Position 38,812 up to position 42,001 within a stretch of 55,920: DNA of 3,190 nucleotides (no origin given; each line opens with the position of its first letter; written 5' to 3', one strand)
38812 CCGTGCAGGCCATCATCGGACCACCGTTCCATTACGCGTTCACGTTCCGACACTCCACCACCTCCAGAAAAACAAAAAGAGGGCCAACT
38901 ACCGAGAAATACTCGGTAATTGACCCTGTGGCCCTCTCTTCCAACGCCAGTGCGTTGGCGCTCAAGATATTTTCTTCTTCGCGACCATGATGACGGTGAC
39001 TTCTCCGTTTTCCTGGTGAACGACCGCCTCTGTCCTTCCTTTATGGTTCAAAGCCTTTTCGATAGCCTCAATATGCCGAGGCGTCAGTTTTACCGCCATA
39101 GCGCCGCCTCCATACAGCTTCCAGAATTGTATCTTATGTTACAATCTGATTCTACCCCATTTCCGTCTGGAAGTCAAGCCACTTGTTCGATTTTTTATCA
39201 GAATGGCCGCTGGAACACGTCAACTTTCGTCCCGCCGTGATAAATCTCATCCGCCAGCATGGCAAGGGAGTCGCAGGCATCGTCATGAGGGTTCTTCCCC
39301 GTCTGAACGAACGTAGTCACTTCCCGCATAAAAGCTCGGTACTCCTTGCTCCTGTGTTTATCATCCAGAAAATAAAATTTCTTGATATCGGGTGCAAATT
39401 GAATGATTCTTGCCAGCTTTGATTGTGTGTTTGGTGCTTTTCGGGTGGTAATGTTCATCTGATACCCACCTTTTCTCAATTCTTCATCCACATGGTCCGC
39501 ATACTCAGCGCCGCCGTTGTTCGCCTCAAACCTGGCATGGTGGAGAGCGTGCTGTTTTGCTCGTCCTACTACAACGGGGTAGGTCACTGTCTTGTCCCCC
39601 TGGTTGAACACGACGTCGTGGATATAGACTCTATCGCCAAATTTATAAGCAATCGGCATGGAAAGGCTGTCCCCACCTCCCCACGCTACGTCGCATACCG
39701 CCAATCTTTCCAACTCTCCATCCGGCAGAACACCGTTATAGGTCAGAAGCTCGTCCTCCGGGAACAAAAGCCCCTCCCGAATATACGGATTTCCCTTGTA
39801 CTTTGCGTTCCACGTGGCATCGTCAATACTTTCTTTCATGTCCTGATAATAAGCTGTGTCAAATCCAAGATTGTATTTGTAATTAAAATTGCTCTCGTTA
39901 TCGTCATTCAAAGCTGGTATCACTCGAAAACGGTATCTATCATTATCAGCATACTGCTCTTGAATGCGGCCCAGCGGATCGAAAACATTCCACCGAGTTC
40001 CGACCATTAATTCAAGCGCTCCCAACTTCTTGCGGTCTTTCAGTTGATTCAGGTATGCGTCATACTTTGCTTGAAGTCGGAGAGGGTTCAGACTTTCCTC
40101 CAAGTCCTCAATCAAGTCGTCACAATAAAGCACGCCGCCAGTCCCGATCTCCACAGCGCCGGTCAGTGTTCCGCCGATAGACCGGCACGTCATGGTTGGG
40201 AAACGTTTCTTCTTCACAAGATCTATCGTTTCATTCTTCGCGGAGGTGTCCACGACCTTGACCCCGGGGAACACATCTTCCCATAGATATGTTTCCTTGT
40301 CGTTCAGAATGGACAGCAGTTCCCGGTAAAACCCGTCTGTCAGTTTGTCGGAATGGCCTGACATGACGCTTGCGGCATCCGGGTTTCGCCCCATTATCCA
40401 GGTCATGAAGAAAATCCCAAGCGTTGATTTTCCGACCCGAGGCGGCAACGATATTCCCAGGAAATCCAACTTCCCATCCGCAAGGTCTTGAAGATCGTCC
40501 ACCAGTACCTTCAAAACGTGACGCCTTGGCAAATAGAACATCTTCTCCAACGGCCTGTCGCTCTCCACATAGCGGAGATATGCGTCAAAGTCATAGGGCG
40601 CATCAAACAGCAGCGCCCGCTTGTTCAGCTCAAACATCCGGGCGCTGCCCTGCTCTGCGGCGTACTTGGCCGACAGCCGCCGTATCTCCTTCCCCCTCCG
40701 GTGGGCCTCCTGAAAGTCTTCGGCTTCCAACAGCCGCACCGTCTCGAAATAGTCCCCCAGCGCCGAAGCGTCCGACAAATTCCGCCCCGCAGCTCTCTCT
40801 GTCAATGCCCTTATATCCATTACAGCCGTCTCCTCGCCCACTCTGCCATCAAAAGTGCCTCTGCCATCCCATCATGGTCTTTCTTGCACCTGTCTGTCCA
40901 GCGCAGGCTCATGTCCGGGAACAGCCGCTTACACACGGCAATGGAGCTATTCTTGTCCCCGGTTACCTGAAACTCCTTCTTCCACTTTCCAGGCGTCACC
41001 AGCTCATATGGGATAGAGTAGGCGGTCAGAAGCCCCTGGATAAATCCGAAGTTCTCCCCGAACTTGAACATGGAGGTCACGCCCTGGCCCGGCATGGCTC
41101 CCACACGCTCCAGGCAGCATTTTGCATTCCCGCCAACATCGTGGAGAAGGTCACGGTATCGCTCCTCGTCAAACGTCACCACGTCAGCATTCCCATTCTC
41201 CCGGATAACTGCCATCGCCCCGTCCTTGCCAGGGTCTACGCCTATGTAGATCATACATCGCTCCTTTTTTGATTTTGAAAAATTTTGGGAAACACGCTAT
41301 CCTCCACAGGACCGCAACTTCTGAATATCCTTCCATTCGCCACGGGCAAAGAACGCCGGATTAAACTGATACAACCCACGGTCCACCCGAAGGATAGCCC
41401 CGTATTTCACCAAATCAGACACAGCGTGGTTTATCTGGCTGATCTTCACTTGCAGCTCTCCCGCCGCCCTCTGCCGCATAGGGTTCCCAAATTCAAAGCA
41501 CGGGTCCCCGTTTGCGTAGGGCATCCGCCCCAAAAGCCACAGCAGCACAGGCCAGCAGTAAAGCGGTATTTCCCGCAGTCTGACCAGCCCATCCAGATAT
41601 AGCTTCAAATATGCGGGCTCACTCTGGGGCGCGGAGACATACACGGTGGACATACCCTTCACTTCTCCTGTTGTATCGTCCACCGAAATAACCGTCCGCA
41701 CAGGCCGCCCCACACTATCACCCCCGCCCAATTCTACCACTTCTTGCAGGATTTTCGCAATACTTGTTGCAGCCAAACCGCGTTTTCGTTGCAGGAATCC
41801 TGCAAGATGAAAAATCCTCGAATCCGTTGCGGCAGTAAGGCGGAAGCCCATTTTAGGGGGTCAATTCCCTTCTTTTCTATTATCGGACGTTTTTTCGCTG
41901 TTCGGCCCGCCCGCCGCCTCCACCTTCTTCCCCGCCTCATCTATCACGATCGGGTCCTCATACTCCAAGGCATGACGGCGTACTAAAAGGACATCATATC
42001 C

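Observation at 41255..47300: Self-regulated conjugative-element-like module wedged between terS and terL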

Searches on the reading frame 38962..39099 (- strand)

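Call 29: search_protein_families(library=pfam, proteins=[window:38962-39099:-], max_evalue=0.1)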
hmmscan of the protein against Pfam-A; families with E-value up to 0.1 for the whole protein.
window:38962-39099:- (45 aa): 1 family
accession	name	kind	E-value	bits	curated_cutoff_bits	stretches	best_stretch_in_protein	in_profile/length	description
PF12685.13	SpoIIIAH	-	0.015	15.6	30.6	1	11-41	134-164/191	SpoIIIAH-like protein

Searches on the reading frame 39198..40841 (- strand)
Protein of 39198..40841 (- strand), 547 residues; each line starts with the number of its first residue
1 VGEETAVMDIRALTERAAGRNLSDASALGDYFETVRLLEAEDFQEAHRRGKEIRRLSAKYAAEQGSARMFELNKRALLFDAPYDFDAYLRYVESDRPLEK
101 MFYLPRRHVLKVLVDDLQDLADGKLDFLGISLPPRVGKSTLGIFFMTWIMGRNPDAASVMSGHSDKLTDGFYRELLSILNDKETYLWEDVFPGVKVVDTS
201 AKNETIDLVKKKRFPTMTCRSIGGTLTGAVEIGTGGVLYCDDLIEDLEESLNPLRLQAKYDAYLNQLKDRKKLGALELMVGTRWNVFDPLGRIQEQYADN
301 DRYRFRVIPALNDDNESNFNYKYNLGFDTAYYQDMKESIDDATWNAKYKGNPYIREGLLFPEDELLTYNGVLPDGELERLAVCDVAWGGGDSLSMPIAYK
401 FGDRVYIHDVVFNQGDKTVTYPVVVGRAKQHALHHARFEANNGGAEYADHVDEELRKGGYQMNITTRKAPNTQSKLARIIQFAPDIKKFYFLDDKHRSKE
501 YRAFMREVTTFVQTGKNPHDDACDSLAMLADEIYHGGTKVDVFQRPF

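Call 3: search_protein_families(library=pfam, proteins=[window:39198-40841:-], max_evalue=0.1)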
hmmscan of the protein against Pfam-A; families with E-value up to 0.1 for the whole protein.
window:39198-40841:- (547 aa): 1 family
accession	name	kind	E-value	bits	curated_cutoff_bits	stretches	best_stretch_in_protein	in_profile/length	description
PF22530.2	Terminase-T7_RNaseH-like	-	9.1e-05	23.1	27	1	384-481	2-97/108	Terminase Bacteriophage T7, Ribonuclease H-like domain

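Call 4: search_protein_families(library=phrogs, proteins=[window:39198-40841:-], max_evalue=0.01)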
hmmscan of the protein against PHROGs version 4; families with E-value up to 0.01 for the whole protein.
window:39198-40841:- (547 aa): 5 families
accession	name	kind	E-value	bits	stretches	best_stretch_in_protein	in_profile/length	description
phrog_38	-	head and packaging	6.1e-58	198.1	1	42-539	222-709/760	terminase large subunit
phrog_30251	-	head and packaging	3.3e-27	96.1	1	100-523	30-450/799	terminase large subunit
phrog_4758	-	head and packaging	3.3e-17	63.6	1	102-316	34-241/243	terminase large subunit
phrog_5573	-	head and packaging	3e-07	31.1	1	332-536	37-237/250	terminase large subunit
phrog_979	-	head and packaging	0.0017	18.1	1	438-529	506-595/642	terminase large subunit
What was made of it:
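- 39198..40820 (-): terL, large terminase. phrog_38 6e-58 (call 4).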

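Call 7: find_related_loci(query=window:39198-40841:-, collection=viral_contigs, flank=10000)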
Query window:39198-40841:- (547 aa) in viral_contigs; peptide patterns used: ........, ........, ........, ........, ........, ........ (x = any residue, [..] = any of these).
55 stretches matched a pattern; 52 encode a relative of the query (tblastn E <= 1e-3); 52 distinct loci.
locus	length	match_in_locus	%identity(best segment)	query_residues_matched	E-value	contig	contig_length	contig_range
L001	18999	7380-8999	82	8-547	0e+0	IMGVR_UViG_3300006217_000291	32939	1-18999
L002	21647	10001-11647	76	5-547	0e+0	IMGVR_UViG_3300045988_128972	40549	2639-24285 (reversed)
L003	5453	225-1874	67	8-547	0e+0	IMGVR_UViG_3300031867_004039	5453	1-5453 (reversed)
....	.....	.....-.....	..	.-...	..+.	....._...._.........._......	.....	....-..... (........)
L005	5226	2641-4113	73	59-547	0e+0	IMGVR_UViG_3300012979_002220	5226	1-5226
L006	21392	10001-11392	76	85-547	0e+0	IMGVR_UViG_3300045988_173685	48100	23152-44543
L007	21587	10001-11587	67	24-547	0e+0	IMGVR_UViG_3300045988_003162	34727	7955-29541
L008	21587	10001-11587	67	24-547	0e+0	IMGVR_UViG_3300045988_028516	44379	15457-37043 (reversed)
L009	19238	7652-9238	67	24-547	0e+0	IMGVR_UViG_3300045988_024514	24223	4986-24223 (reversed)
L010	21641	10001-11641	64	1-547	0e+0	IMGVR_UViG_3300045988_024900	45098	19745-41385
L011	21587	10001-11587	66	24-547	0e+0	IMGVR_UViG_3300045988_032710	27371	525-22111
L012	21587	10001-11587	66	24-547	0e+0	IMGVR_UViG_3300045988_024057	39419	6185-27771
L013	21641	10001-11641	64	1-547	0e+0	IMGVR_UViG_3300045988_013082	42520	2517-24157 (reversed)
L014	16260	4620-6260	64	1-547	0e+0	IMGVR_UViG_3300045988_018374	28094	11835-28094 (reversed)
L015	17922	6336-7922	66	24-547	0e+0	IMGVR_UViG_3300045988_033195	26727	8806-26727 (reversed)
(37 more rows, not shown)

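Call 29: search_protein_families(library=pfam, proteins=[L010:7500-8153:-, L010:8224-8565:-], max_evalue=0.1)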
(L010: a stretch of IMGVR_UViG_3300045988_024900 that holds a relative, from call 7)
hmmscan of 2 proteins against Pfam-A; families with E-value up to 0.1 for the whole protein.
L010:7500-8153:- (217 aa): 1 family
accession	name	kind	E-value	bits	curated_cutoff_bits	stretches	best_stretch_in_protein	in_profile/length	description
PF03136.20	Pup_ligase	-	0.079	12.4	25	0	74-98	84-108/441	Pup-ligase protein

L010:8224-8565:- (113 aa): 0 families

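Call 92: search_protein_families(library=ncbifam, proteins=[window:39198-40820:-], max_evalue=0.001)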
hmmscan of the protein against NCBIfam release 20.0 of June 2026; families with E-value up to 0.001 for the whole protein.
window:39198-40820:- (540 aa): 2 families
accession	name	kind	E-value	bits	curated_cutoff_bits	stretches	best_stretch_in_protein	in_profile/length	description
NF033889.1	termin_lrg_T7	equivalog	1.8e-11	43.5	150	2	373-481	336-444/500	phage terminase large subunit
TIGR01630.1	psiM2_ORF9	equivalog_domain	9.3e-10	39.2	41.65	1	392-525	10-139/142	phage terminase large subunit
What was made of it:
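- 39198..40820 (-): NCBIfam terminase large subunit (call 92).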

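Call 93: search_protein_families(library=pfam, proteins=[L010:8660-8959:+], max_evalue=0.05)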
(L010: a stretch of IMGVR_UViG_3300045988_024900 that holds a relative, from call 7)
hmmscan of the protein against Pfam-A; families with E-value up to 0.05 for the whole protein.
L010:8660-8959:+ (99 aa): 2 families
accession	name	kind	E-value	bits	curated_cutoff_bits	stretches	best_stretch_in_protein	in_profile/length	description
PF21983.2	NikA-like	-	0.00023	21.7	27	1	57-87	7-37/72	Mobilization protein NikA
PF08681.18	TacA1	-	0.0047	17.3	21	1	57-91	2-36/80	Antitoxin TacA 1-like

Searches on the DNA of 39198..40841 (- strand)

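Call 26: search_rna_families(source=L025, start=5850, end=6100, threshold=evalue, max_evalue=10, show_alignments=2)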
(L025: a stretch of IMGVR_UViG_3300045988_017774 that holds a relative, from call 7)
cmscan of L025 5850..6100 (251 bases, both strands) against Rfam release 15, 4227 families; matches with E-value up to 10: 5.
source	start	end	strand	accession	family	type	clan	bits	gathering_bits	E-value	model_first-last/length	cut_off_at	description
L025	5942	5994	-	RF00163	Hammerhead_1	Gene; ribozyme;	CL00010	23.3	34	0.0014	1-45/45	no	Hammerhead ribozyme (type I)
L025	6009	6083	+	RF02285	TtnuCD8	Gene; snRNA; snoRNA; CD-box;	-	18.9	70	1.3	1-59/59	no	Tetrahymena snoRNA TtnuCD8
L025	5905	5975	-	RF02106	DLEU2_2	Gene; lncRNA;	-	17.4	45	6.1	1-90/90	no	Deleted in lymphocytic leukemia 2 conserved region 2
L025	5942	6008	-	RF03152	RAGATH-1-hammerhead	Gene; ribozyme;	-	16.5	56.3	2.2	1-77/77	no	RAGATH-1 hammerhead ribozyme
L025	5963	6023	-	RF00610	SNORD110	Gene; snRNA; snoRNA; CD-box;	CL00076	15.5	64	1.9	1-71/71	no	Small nucleolar RNA SNORD110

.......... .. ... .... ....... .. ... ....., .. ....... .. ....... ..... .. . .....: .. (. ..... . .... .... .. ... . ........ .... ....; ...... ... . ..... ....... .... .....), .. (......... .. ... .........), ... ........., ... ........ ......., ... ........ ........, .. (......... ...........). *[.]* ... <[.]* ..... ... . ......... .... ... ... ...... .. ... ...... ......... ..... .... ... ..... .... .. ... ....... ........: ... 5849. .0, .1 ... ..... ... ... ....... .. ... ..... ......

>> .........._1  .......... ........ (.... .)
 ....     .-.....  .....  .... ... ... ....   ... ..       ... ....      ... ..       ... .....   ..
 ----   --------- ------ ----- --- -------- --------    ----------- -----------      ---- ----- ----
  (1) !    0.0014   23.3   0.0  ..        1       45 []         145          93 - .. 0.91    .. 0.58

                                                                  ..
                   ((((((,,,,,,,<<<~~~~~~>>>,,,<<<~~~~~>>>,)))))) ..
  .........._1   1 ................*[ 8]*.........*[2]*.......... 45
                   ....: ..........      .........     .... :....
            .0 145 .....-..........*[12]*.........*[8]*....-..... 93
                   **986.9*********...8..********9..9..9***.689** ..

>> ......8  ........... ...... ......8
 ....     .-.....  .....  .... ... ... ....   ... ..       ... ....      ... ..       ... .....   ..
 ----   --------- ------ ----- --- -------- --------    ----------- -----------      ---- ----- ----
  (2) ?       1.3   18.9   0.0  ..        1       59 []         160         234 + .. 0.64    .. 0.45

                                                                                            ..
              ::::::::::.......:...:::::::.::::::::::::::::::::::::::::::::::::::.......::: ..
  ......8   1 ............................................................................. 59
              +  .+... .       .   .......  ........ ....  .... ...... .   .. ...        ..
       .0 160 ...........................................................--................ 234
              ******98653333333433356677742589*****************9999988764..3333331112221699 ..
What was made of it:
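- On Hammerhead ribozyme, type I: The canonical relative scores 23.3 bits against a gathering score of 34 (call 26).
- Rfam Hammerhead_1 hits the L025 copy at 23.3 bits (call 26).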

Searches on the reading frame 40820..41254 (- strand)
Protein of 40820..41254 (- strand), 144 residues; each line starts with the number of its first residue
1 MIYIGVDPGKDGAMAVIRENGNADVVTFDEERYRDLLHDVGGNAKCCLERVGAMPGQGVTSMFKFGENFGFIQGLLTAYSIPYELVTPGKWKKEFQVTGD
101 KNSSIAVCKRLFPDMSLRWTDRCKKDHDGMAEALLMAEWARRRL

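Call 3: search_protein_families(library=pfam, proteins=[window:40820-41254:-], max_evalue=0.1)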
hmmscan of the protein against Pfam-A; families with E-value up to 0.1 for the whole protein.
window:40820-41254:- (144 aa): 0 families

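Call 4: search_protein_families(library=phrogs, proteins=[window:40820-41254:-], max_evalue=0.01)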
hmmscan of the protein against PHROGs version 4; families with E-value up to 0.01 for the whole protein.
window:40820-41254:- (144 aa): 2 families
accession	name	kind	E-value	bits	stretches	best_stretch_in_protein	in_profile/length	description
phrog_1770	-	DNA, RNA and nucleotide metabolism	2.4e-33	116.3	1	1-143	4-150/158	Holliday junction resolvase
phrog_159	-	DNA, RNA and nucleotide metabolism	2.8e-07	30.8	1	47-143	156-249/330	RuvC-like Holliday junction resolvase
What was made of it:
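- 40820..41254 (-): RuvC-like resolvase, a duplicate of 50467-50907. Its stop overlaps the terL start. phrog_1770 2.4e-33 (call 4).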

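Call 92: search_protein_families(library=ncbifam, proteins=[window:40820-41254:-], max_evalue=0.001)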
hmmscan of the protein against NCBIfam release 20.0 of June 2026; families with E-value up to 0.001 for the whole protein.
window:40820-41254:- (144 aa): 0 families

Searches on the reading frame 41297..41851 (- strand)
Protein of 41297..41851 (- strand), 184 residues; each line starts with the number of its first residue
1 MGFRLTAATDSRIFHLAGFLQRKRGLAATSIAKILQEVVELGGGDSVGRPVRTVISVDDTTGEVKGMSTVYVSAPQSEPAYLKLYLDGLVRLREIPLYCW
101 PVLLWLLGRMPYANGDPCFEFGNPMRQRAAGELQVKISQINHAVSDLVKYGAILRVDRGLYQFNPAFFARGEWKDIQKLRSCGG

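Call 3: search_protein_families(library=pfam, proteins=[window:41297-41851:-], max_evalue=0.1)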
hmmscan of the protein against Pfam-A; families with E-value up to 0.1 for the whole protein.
window:41297-41851:- (184 aa): 1 family
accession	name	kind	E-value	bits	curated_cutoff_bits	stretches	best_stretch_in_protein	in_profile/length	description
PF13338.12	AbiEi_4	-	0.0049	17.4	25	1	141-163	28-48/49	Transcriptional regulator, AbiEi antitoxin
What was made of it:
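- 41297..41851 (-): p184, a RepL-like winged-helix protein with a core of about 138 aa. The window protein gives only a weak AbiEi wHTH hit (call 3).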

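Call 4: search_protein_families(library=phrogs, proteins=[window:41297-41851:-], max_evalue=0.01)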
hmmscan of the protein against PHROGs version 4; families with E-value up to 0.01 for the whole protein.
window:41297-41851:- (184 aa): 0 families

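Call 28: search_protein_families(library=padloc, proteins=[window:41297-41851:-], max_evalue=0.01)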
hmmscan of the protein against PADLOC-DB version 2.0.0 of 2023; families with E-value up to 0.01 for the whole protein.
window:41297-41851:- (184 aa): 1 family
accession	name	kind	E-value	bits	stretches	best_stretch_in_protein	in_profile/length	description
PDLC02230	AbiEi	-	0.0069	14.1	1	131-166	10-45/192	AbiEi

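Call 46: search_solved_structures(query=window:41297-41851:-, max_evalue=1)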
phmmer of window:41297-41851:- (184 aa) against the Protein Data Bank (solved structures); distinct sequences matched with E-value up to 1: 8.
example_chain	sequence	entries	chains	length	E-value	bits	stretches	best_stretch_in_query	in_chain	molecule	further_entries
6sop_A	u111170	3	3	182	0.13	15.1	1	45-119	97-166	Ferritin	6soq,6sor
6gka_A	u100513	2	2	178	0.13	15.1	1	45-119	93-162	Ferritin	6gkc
6gkb_A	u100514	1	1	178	0.13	15.1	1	45-119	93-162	Ferritin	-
5ouw_A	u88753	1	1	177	0.13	15.1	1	45-119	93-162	Ferritin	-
5ouz_A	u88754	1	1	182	0.14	15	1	45-119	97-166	Ferritin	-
7pf7_A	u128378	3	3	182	0.14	15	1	45-119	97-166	Ferritin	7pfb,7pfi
7pf8_A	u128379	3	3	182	0.26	14.1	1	45-119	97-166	Ferritin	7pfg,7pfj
7pf9_A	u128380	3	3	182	0.28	14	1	45-119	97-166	Ferritin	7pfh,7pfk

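Call 77: find_homologous_proteins(query=window:41297-41851:-, max_evalue=0.001)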
Query window:41297-41851:- (184 aa): 75 proteins with E <= 0.001 among 810 candidates.
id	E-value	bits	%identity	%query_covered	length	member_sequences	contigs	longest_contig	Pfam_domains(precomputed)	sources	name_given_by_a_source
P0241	6.0e-100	350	85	99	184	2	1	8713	-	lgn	-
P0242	3.4e-80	286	90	75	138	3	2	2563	-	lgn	-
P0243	1.5e-76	274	88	75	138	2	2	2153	-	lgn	-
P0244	2.1e-76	274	84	77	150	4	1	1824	-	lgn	-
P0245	5.1e-75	269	85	75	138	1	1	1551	-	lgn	-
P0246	8.4e-74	265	85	74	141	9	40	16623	-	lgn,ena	-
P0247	1.7e-73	264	79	79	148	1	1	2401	-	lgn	-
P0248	4.7e-73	263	83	75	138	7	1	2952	-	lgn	-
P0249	8.5e-73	262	82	77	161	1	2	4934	-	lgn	-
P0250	1.4e-72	261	84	74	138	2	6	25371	-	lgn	-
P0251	1.9e-72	261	81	73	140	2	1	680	-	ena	-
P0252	2.6e-72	260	83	75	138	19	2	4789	-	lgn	-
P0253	6.4e-72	259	81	78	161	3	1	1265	-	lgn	-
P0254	1.5e-71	258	80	77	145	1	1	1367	-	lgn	-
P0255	2.0e-71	257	84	74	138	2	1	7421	-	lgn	-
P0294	2.9e-56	208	70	73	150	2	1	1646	PF05732.17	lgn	-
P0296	2.4e-54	202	67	74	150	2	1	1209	PF05732.17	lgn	-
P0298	5.1e-53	197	68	72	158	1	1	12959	PF05732.17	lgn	-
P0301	2.1e-52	195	65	73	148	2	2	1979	PF05732.17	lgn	-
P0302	2.3e-52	195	65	72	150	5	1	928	PF05732.17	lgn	-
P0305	3.2e-49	185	66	69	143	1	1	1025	PF05732.17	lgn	-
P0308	1.7e-19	88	40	68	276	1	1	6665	PF05732.17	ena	-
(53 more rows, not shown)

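Call 80: search_protein_families(library=pfam, alignment_id=A6, max_evalue=0.01)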
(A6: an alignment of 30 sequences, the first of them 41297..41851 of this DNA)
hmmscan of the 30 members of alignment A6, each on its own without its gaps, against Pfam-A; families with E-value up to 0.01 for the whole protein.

A. member 1, window:41297-41851:- (184 aa): 1 family
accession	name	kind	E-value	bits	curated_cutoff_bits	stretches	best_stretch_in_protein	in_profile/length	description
PF13338.12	AbiEi_4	-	0.0049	17.4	25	0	141-163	28-48/49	Transcriptional regulator, AbiEi antitoxin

B. families by the number of members that match (of 30 scanned): 7 families
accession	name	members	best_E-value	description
PF05732.17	RepL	19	2.3e-09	Firmicute plasmid replication protein (RepL)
PF13338.12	AbiEi_4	14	2.9e-05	Transcriptional regulator, AbiEi antitoxin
PF13545.12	HTH_Crp_2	5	0.00029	Crp-like helix-turn-helix domain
PF12802.13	MarR_2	2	0.0024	MarR family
PF13342.12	Toprim_Crpt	1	0.00083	C-terminal repeat of topoisomerase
PF13412.12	HTH_24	1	0.0017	Winged helix-turn-helix DNA-binding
PF25051.1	WHD_MCM8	1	0.005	MCM8 winged helix domain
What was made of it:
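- On RepL replication initiator: The window protein does not (calls 3, 80).
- Checked: 'RepL-like' holds at family level: 19 of 30 homologs hit PF05732, but the window protein itself does not (call 80).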

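Call 92: search_protein_families(library=ncbifam, proteins=[window:41297-41851:-], max_evalue=0.001)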
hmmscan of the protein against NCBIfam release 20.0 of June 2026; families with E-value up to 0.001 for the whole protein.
window:41297-41851:- (184 aa): 0 families
